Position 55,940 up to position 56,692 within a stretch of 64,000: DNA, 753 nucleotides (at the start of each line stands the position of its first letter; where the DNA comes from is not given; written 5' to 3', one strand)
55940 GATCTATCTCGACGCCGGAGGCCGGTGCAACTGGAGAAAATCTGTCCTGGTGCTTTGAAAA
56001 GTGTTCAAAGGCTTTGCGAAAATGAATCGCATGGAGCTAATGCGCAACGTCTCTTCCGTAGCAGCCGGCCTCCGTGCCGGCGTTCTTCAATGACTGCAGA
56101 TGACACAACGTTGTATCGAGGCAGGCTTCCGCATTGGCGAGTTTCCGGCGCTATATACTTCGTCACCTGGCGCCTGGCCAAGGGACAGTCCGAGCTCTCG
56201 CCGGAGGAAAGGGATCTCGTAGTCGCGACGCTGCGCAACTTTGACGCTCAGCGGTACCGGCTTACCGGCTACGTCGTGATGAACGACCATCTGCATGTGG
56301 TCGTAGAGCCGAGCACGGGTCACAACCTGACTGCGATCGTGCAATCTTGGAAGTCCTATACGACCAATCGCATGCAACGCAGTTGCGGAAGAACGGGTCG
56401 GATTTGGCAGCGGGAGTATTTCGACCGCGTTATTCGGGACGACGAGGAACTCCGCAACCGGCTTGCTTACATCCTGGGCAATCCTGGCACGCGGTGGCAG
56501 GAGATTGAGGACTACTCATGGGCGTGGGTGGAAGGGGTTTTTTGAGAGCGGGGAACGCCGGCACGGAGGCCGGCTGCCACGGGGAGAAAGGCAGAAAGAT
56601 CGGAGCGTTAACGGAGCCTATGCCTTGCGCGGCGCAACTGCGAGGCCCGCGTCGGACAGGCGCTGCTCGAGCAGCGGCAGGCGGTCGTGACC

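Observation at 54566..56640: Tandem triplication of a RAYT gene with its REP palindromes, carrying along a piece of the neighbouring gene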

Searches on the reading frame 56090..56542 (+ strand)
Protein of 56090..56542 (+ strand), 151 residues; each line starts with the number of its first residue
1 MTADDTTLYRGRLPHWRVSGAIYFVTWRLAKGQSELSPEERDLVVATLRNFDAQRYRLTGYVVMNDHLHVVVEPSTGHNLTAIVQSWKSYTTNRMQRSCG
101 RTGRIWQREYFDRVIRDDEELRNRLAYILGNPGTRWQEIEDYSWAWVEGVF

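Call 9: search_protein_families(library=pfam, proteins=[window:56090-56542:+], max_evalue=0.01)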
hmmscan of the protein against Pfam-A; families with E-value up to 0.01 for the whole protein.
window:56090-56542:+ (151 aa): 1 family
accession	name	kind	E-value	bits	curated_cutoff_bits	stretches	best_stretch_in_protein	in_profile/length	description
PF01797.21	Y1_Tnp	-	7.6e-08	33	23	1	53-128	38-118/121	Transposase IS200 like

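Call 10: search_protein_families(library=ncbifam, proteins=[window:56090-56542:+], max_evalue=0.01)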
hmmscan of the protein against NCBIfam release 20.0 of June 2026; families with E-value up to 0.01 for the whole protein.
window:56090-56542:+ (151 aa): 2 families
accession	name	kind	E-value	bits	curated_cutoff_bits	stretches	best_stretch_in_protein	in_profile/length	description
NF047646.1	REP_Tyr_transpos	equivalog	6.5e-26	91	80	1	14-132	3-131/146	REP-associated tyrosine transposase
NF033573.1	transpos_IS200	equivalog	7.7e-05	22.9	55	1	54-111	45-108/126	IS200/IS605 family transposase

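Call 21: find_homologous_proteins(query=window:56090-56542:+)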
Query window:56090-56542:+ (151 aa): 433 proteins with E <= 0.001 among 458 candidates; the best 120 are listed.
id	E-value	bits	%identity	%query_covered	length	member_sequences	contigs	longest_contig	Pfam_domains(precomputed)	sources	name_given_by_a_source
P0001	1.8e-94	332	100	95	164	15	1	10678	PF01797.22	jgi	jgi:REP element-mobilizing transposase RayT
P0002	7.7e-79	281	81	99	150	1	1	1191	PF01797.22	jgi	jgi:REP element-mobilizing transposase RayT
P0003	3.1e-72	259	73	99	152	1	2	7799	PF01797.22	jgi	jgi:putative transposase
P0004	2.6e-71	256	72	99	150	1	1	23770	PF01797.22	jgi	jgi:REP element-mobilizing transposase RayT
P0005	6.5e-70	252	72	99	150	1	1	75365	PF01797.22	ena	-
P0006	7.8e-70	252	70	99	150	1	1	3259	PF01797.22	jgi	jgi:REP element-mobilizing transposase RayT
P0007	5.2e-69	249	72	99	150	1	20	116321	PF01797.22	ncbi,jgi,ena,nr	ncbi:MAG TPA: transposase [Candidatus Binataceae bacterium]|jgi:REP element-mobilizing transposase R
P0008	2.6e-68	247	75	95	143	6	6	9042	PF01797.22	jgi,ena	jgi:putative transposase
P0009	3.7e-68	246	68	99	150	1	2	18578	PF01797.22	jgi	jgi:putative transposase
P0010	1.5e-65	238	84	81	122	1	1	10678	PF01797.22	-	-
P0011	1.8e-65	237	67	99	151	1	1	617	PF01797.22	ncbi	-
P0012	5.7e-64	232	66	99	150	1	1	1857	PF01797.22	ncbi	-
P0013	1.9e-62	227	63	99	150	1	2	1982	PF01797.22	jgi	jgi:REP element-mobilizing transposase RayT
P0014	1.5e-61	225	66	100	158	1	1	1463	PF01797.22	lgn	-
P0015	1.3e-60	222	73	85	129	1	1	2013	PF01797.22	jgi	jgi:putative transposase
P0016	4.9e-60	220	84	75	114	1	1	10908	PF01797.22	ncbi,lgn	-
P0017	6.6e-60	219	90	71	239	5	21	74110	PF01797.22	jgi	jgi:REP element-mobilizing transposase RayT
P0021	1.6e-53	198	76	82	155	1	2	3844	PF01797.22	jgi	jgi:REP element-mobilizing transposase RayT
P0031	6.2e-50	187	85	65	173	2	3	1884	PF01797.22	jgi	jgi:hypothetical protein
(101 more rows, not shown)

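Call 22: find_encoding_contigs(protein=P0001, flank=8000, max_places=6)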
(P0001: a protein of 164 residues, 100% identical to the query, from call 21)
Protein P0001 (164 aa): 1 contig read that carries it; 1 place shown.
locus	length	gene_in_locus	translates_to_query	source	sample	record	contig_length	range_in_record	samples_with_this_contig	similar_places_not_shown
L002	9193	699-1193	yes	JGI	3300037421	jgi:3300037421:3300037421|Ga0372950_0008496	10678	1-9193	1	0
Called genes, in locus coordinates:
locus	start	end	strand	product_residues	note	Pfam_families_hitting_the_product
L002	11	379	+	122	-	PF01797:Y1_Tnp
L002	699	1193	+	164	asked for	PF01797:Y1_Tnp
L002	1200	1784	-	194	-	PF01323:DSBA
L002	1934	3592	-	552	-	PF07969:Amidohydro_3, PF01979:Amidohydro_1 (weak)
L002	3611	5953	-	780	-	PF02538:Hydantoinase_B, PF08882:Acetone_carb_G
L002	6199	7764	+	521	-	PF03088:Str_synth (faint), PF08450:SGL (faint), PF24684:Vgb_lyase (weak), PF01436:NHL (faint), PF22807:TrAA12 (faint)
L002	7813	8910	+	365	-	PF08240:ADH_N, PF16912:Glu_dehyd_C, PF00107:ADH_zinc_N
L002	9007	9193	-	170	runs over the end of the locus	-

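Call 23: find_encoding_contigs(protein=P0017, flank=6000, max_places=10)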
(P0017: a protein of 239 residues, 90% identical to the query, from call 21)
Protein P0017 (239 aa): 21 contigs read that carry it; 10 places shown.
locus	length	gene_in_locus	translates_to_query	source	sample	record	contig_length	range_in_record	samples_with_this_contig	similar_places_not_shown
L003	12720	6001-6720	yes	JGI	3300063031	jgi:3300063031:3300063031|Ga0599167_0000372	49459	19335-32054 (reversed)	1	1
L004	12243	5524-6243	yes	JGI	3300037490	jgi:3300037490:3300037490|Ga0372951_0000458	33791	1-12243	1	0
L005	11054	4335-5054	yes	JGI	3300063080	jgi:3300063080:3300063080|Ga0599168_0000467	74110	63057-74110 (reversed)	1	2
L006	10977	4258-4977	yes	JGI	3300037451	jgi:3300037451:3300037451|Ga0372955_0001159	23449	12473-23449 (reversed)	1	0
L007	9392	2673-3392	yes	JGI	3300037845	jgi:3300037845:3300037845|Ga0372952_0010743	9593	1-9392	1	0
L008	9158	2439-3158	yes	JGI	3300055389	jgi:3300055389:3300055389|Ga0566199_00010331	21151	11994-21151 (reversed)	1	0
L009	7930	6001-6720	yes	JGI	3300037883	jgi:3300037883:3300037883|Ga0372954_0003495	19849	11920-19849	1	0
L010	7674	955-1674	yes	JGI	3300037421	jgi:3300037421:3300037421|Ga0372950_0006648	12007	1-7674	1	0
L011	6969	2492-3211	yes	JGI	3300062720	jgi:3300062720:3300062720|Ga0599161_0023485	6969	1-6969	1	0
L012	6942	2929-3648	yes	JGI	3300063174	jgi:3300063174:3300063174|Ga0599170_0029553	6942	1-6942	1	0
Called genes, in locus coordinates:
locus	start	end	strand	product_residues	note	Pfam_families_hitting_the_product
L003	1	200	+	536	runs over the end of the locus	PF02470:MlaD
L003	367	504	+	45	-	PF03886:ABC_trans_aux (weak)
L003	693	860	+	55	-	-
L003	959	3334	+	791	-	PF00884:Sulfatase, PF16347:SGSH_C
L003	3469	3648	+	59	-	-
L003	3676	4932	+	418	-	PF04055:Radical_SAM, PF13186:SPASM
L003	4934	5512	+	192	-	-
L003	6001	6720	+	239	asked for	PF01797:Y1_Tnp (weak)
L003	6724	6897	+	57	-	-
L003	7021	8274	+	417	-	PF00999:Na_H_Exchanger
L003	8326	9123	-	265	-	PF21342:SoxA-TsdA_cyt-c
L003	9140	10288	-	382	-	PF00149:Metallophos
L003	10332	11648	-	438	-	PF00034:Cytochrom_C (faint), PF03150:CCP_MauG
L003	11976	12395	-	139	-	-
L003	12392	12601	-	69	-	-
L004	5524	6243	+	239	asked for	PF01797:Y1_Tnp (weak)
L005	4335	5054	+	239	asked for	PF01797:Y1_Tnp (weak)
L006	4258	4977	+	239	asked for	PF01797:Y1_Tnp (weak)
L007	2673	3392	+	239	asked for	PF01797:Y1_Tnp (weak)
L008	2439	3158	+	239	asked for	PF01797:Y1_Tnp (weak)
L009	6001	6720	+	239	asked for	PF01797:Y1_Tnp (weak)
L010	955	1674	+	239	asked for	PF01797:Y1_Tnp (weak)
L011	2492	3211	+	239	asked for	PF01797:Y1_Tnp (weak)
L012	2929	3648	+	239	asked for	PF01797:Y1_Tnp (weak)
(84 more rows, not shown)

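Call 31: find_related_loci(query=window:56090-56542:+, collection=genome_contigs, flank=3000)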
Query window:56090-56542:+ (151 aa) in genome_contigs; peptide patterns used: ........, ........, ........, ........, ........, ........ (x = any residue, [..] = any of these).
241 stretches matched a pattern; 144 encode a relative of the query (tblastn E <= 1e-3); the best 80 are kept; 79 distinct loci.
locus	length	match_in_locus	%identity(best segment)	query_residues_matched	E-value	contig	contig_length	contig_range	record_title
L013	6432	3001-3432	56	1-144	7e-55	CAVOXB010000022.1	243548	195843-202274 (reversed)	MAG: uncultured delta proteobacterium isolate MFD00032.bin.2.55 genome assembly, contig: contig_68067, whole genome shot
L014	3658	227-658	56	4-147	6e-53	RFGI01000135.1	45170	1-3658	MAG: Planctomycetota bacterium isolate J020 k99_804318, whole genome shotgun sequence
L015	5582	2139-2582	57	3-150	5e-53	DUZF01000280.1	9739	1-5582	MAG TPA_asm: Rhodospirillaceae bacterium isolate MAG_06104_tlms_034 Ga0007882_10002778, whole genome shotgun sequence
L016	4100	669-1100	54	1-144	5e-53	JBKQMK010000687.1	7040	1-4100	MAG: Desulfomonilaceae bacterium isolate LABRr1A1B1C__bin_124 LABRr1A1B1C_000000366559, whole genome shotgun sequence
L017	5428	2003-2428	54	9-150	5e-52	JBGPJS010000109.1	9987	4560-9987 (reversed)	MAG: Gemmatimonadota bacterium isolate OBJ_0618_7090110_303 k141_6716515_length_9987_cov_11.0000, whole genome shotgun s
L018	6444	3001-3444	55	1-150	7e-52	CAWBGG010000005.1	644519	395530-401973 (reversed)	MAG: uncultured delta proteobacterium isolate MFD09222.bin.1.50 genome assembly, contig: contig_67289, whole genome shot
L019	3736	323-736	54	7-144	6e-51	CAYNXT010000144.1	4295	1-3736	MAG TPA_asm: uncultured Planctomycetales bacterium isolate ERP125453_co1_54 genome assembly, contig: NODE_28454_length_4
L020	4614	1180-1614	53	1-145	2e-50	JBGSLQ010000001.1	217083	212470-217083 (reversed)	MAG: Desulfomonilaceae bacterium isolate JTS-AC162 k141_4088500, whole genome shotgun sequence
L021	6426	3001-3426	56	8-149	6e-50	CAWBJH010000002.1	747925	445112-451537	MAG: uncultured delta proteobacterium isolate MFD03323.bin.1.18 genome assembly, contig: contig_33362, whole genome shot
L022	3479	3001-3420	53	9-148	7e-50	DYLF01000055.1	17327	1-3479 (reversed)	MAG TPA_asm: Desulfobacca acetoxidans isolate SulCav_AS07-7_57_18 SulCav_AS07_7_3276_length_17327_cov_9_075035, whole ge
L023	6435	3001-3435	52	1-145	1e-48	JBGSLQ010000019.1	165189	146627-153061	MAG: Desulfomonilaceae bacterium isolate JTS-AC162 k141_4292739, whole genome shotgun sequence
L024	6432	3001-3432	51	1-144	2e-48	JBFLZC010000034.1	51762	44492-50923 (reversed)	MAG: Thermodesulfobacteriota bacterium isolate MAG101 MAG101_34, whole genome shotgun sequence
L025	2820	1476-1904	51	7-149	2e-47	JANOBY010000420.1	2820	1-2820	MAG: Planctomycetales bacterium isolate VAR_17_metabat_95 VAR_17_k141_3217078, whole genome shotgun sequence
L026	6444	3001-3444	53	3-150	1e-47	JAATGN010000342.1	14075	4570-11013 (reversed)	MAG: Rhodospirillales bacterium isolate bin_346 k141_1136998, whole genome shotgun sequence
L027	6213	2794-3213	54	10-149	2e-45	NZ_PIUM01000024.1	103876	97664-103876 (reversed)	Telmatospirillum siberiense strain 26-4b1 NODE_24_length_103876_cov_16.250046, whole genome shotgun sequence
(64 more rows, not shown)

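Call 32: find_encoding_contigs(protein=P0007, flank=4000, max_places=4)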
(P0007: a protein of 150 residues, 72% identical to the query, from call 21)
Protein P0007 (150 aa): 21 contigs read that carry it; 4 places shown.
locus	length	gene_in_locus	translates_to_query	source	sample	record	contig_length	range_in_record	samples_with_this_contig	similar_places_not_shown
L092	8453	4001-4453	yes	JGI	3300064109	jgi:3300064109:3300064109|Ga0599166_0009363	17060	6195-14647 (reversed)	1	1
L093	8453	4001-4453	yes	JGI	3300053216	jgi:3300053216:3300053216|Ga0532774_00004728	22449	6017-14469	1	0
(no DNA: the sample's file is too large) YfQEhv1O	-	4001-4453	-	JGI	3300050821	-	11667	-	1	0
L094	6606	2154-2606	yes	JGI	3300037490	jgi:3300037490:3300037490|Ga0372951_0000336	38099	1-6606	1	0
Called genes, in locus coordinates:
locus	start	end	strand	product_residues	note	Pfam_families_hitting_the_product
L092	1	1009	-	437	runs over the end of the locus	PF05977:MFS_3, PF07690:MFS_1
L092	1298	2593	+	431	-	PF09594:GT87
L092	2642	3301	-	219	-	PF06736:TMEM175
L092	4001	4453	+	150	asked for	PF01797:Y1_Tnp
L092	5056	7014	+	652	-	PF00724:Oxidored_FMN, PF13241:NAD_binding_7 (faint), PF00890:FAD_binding_2, PF03486:HI0933_like (weak), PF07992:Pyr_redox_2, PF12831:FAD_oxidored, PF13450:NAD_binding_8, PF00070:Pyr_redox, +2 more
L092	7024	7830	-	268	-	-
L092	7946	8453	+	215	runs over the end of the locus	PF01738:DLH, PF00326:Peptidase_S9 (faint), PF05448:AXE1 (faint), PF12146:Hydrolase_4 (weak)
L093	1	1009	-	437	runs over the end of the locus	PF05977:MFS_3, PF07690:MFS_1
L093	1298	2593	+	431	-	PF09594:GT87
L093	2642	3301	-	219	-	PF06736:TMEM175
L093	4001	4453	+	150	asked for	PF01797:Y1_Tnp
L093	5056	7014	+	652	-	PF00724:Oxidored_FMN, PF13241:NAD_binding_7 (faint), PF00890:FAD_binding_2, PF03486:HI0933_like (weak), PF07992:Pyr_redox_2, PF12831:FAD_oxidored, PF13450:NAD_binding_8, PF00070:Pyr_redox, +2 more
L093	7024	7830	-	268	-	-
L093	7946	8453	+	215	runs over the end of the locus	PF01738:DLH, PF00326:Peptidase_S9 (faint), PF05448:AXE1 (faint), PF12146:Hydrolase_4 (weak)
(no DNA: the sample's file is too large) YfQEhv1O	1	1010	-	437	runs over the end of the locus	PF05977:MFS_3, PF07690:MFS_1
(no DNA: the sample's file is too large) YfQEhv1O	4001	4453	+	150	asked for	PF01797:Y1_Tnp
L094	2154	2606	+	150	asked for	PF01797:Y1_Tnp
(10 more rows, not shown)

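Call 33: find_encoding_contigs(protein=P0004, flank=4000, max_places=3)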
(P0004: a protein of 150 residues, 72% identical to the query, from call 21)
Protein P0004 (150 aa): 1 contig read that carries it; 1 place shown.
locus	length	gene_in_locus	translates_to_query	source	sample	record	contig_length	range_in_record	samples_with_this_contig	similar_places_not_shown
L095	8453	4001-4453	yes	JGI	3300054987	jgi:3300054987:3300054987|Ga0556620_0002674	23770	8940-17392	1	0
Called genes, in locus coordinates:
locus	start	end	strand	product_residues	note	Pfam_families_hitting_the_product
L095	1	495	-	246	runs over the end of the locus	PF08238:Sel1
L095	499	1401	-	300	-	PF00296:Bac_luciferase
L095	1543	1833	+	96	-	PF08681:TacA1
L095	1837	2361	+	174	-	PF00583:Acetyltransf_1 (weak), PF08445:FR47 (faint), PF13508:Acetyltransf_7, PF13673:Acetyltransf_10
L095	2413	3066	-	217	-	PF01625:PMSR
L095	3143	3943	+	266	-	-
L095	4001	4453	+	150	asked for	PF01797:Y1_Tnp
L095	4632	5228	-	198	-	PF01323:DSBA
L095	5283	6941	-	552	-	PF01979:Amidohydro_1 (faint), PF07969:Amidohydro_3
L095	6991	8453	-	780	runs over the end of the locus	PF02538:Hydantoinase_B, PF08882:Acetone_carb_G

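Call 34: find_encoding_contigs(protein=P0005, flank=4000, max_places=3)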
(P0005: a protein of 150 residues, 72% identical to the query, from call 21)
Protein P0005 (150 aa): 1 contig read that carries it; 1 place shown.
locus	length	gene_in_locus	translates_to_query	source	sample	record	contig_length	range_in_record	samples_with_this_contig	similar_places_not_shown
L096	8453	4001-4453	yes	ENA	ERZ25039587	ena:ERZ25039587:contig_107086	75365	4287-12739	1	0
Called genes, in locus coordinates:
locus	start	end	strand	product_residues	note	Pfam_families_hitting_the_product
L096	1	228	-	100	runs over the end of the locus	PF08450:SGL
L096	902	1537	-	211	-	PF00106:adh_short, PF13561:adh_short_C2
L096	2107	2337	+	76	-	-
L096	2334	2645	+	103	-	-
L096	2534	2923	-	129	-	PF05977:MFS_3, PF07690:MFS_1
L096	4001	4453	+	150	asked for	PF01797:Y1_Tnp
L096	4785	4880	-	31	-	-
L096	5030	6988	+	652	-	PF00724:Oxidored_FMN, PF00890:FAD_binding_2, PF01266:DAO (weak), PF03486:HI0933_like (weak), PF07992:Pyr_redox_2, PF12831:FAD_oxidored, PF13450:NAD_binding_8, PF00070:Pyr_redox, +3 more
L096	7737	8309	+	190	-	-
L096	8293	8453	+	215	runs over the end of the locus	PF01738:DLH, PF12697:Abhydrolase_6 (faint), PF00326:Peptidase_S9 (faint), PF05448:AXE1 (faint), PF12146:Hydrolase_4 (weak)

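Call 42: search_solved_structures(query=window:56090-56542:+, max_evalue=0.01, show_alignments=2)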
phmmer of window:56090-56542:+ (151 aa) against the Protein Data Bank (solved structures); distinct sequences matched with E-value up to 0.01: 1.
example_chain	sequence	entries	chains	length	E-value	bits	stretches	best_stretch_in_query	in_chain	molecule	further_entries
4er8_A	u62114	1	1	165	2.9e-05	27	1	16-141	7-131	TnpArep for protein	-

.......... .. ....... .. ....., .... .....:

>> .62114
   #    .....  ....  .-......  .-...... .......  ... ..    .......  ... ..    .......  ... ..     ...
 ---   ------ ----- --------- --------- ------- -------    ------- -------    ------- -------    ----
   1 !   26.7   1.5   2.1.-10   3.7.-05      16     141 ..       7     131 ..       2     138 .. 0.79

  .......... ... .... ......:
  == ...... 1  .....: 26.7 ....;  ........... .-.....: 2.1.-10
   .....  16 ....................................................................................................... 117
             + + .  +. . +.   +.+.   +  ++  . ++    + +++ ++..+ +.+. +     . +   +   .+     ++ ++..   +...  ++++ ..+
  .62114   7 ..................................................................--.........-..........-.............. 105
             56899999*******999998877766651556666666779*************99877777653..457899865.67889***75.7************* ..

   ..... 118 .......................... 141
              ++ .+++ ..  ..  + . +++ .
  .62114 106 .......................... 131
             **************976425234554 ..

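Call 52: find_encoding_contigs(protein=P0021, flank=4000, max_places=4)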
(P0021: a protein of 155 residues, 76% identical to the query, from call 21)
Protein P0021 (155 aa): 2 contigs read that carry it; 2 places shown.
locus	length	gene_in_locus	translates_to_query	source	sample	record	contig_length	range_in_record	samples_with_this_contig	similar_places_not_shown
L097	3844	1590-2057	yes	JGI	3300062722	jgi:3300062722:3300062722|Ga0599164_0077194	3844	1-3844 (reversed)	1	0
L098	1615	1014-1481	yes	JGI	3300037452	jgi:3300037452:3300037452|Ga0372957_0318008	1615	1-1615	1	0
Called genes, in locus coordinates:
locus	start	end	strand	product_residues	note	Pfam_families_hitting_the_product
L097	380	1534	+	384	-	PF00860:Xan_ur_permease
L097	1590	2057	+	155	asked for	PF01797:Y1_Tnp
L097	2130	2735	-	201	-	PF01323:DSBA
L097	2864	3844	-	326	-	?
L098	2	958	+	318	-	?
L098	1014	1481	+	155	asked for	PF01797:Y1_Tnp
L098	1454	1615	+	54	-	?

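Call 53: find_encoding_contigs(protein=P0031, flank=4000, max_places=4)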
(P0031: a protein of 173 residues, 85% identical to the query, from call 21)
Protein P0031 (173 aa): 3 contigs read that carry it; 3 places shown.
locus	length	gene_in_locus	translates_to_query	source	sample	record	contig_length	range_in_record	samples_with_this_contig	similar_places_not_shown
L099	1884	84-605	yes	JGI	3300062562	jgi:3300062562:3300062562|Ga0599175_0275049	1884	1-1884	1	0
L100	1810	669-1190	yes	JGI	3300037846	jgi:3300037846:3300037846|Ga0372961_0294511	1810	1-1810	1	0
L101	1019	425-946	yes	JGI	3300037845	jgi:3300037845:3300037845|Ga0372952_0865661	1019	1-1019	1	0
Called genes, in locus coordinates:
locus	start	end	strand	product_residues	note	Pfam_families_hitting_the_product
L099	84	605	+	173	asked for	PF01797:Y1_Tnp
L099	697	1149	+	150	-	PF01797:Y1_Tnp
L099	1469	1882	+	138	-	?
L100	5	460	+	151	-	PF00860:Xan_ur_permease, PF00916:Sulfate_transp (weak)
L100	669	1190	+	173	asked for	PF01797:Y1_Tnp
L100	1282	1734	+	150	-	PF01797:Y1_Tnp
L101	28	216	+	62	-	-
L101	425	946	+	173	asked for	PF01797:Y1_Tnp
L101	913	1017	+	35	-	?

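Call 55: find_encoding_contigs(protein=P0003, flank=3500, max_places=2)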
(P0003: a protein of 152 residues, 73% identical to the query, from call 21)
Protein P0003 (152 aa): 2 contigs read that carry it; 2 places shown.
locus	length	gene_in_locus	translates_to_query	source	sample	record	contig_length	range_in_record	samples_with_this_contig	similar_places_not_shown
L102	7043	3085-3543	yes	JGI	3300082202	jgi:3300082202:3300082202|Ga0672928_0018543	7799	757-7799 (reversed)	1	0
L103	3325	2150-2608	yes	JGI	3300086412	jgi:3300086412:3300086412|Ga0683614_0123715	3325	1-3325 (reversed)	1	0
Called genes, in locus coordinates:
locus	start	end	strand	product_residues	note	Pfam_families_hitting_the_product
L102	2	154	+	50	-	?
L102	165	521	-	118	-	-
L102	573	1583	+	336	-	PF00248:Aldo_ket_red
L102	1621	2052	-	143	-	PF00583:Acetyltransf_1, PF13508:Acetyltransf_7 (weak)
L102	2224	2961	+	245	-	-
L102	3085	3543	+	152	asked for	PF01797:Y1_Tnp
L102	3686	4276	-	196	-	PF01323:DSBA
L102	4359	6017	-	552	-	PF07969:Amidohydro_3, PF01979:Amidohydro_1 (weak)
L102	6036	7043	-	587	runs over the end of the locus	?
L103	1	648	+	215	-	?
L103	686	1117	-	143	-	PF00583:Acetyltransf_1, PF13508:Acetyltransf_7 (weak)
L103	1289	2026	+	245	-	-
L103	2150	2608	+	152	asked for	PF01797:Y1_Tnp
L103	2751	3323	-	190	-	?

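Call 56: find_encoding_contigs(protein=P0009, flank=3500, max_places=2)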
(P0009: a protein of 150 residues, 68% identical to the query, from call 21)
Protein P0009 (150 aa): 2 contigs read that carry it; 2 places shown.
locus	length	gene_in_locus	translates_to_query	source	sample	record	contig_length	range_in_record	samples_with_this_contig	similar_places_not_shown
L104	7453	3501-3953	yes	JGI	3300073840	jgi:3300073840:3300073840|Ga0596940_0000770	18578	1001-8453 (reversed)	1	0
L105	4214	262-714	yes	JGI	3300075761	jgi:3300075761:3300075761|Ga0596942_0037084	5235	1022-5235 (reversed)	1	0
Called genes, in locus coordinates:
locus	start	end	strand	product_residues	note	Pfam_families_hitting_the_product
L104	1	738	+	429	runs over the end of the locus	PF01103:Omp85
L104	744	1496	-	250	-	-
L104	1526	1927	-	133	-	PF14539:DUF4442, PF13622:4HBT_3, PF03061:4HBT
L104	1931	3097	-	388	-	PF08240:ADH_N, PF16912:Glu_dehyd_C (weak), PF00107:ADH_zinc_N, PF13602:ADH_zinc_N_2 (faint)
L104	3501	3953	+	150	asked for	PF01797:Y1_Tnp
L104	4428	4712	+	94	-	PF17090:Ytca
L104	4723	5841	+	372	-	PF25917:BSH_RND, PF25973:BSH_CzcB (weak), PF25876:HH_MFP_RND (faint), PF25963:Beta-barrel_AAEA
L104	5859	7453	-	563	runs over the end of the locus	PF02321:OEP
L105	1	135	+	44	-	?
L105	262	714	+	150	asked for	PF01797:Y1_Tnp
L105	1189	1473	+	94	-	PF17090:Ytca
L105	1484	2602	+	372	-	PF25917:BSH_RND, PF25973:BSH_CzcB (weak), PF25876:HH_MFP_RND (faint), PF25963:Beta-barrel_AAEA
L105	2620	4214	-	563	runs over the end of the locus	PF02321:OEP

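Call 62: find_encoding_contigs(protein=P0002, flank=3000, max_places=2)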
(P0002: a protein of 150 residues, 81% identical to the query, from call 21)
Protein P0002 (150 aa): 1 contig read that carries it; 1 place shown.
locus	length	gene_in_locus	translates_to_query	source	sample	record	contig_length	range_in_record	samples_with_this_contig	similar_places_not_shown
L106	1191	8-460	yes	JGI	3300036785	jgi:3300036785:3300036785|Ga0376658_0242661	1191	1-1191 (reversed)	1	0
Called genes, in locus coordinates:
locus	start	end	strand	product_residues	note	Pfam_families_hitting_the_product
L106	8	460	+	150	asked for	PF01797:Y1_Tnp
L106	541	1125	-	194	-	PF01323:DSBA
